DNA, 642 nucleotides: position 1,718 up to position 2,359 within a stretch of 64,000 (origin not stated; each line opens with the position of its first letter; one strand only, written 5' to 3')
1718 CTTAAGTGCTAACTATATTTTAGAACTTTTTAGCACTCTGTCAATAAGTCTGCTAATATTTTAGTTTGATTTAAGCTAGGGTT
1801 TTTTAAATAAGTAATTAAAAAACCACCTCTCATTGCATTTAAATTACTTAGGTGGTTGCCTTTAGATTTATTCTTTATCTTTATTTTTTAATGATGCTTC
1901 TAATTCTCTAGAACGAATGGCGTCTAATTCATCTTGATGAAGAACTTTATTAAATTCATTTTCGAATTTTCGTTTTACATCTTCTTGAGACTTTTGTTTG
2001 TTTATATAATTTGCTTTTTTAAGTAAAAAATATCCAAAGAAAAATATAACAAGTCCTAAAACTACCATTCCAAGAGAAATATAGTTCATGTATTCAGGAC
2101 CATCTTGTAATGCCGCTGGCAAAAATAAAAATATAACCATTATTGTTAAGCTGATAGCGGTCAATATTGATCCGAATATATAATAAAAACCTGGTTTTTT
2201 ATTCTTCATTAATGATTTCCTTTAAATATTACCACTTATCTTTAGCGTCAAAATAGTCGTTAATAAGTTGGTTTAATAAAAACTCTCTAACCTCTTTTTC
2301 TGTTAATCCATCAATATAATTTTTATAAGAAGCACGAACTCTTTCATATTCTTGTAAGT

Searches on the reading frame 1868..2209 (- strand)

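Call 15: search_protein_families(library=pfam, proteins=[window:1868-2209:-], max_evalue=0.1)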
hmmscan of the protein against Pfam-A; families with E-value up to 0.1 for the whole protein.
window:1868-2209:- (113 aa): 10 families
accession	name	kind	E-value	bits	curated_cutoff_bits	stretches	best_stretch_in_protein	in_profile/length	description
PF24838.2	8xMP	-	5.8e-05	23.4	30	1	16-103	26-110/136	Octameric membrane protein family (8xMP)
PF07666.16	MpPF26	-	0.00085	19.8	37.2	0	44-76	12-43/75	M penetrans paralogue family 26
PF01901.21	O_anti_polymase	-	0.013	15.3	24.2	1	20-87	8-69/335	Putative O-antigen polymerase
PF18169.6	SLATT_6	-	0.017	15.1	27.1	1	15-107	37-123/176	SMODS and SLOG-associating 2TM effector domain 6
PF13347.12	MFS_2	-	0.017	14.2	27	1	12-91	145-222/427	MFS/sugar transport protein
PF17369.7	DUF5391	-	0.019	15.6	25.7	1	1-62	1-63/135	Family of unknown function (DUF5391)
PF00324.27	AA_permease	-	0.022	13.9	24.6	1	9-62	401-459/470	Amino acid permease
PF16357.10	PepSY_TM_like_2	-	0.032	14.7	27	1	42-94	10-62/197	Putative PepSY_TM-like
PF16955.11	OFeT_1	-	0.04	14.1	26.9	1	39-81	56-100/207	Ferrous iron uptake permease, iron-lead transporter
PF11381.13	DUF3185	-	0.053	13.9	25.3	0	44-62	3-21/59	Protein of unknown function (DUF3185)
